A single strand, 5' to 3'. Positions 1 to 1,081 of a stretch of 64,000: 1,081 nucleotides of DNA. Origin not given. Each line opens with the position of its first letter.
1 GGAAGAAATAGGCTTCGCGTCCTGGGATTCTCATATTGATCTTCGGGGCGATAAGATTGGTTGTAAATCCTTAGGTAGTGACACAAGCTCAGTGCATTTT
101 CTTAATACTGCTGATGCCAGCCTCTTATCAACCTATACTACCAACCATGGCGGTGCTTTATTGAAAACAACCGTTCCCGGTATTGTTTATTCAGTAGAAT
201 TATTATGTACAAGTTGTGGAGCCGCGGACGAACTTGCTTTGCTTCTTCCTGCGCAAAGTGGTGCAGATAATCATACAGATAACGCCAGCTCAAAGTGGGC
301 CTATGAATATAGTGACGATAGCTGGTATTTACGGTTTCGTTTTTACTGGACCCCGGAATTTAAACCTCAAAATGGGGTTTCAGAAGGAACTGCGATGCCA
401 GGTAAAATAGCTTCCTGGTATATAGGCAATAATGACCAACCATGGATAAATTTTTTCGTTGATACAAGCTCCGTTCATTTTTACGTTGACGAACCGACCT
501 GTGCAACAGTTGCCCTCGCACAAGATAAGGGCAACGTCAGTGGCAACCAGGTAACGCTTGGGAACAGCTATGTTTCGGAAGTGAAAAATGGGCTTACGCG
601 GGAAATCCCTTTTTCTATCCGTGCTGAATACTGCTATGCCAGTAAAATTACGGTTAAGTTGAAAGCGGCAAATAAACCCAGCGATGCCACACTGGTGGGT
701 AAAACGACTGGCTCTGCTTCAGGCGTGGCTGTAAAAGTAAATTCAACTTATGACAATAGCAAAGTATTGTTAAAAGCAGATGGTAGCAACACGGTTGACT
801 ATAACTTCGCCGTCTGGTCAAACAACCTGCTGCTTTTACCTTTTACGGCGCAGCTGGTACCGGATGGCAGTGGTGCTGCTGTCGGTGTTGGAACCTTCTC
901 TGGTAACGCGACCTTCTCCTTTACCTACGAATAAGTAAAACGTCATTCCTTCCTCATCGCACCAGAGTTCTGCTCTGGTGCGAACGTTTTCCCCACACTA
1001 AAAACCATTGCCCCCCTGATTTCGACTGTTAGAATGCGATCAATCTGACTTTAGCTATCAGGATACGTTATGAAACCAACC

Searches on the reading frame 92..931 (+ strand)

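Call 72: search_protein_families(library=pfam, proteins=[window:92-931:+], max_evalue=0.001)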
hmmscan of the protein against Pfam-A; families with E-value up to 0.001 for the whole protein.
window:92-931:+ (280 aa): 1 family
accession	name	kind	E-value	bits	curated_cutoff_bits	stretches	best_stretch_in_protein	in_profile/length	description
PF00419.26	Fimbrial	-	4.1e-11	43.8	25.6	1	135-279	11-150/151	Fimbrial protein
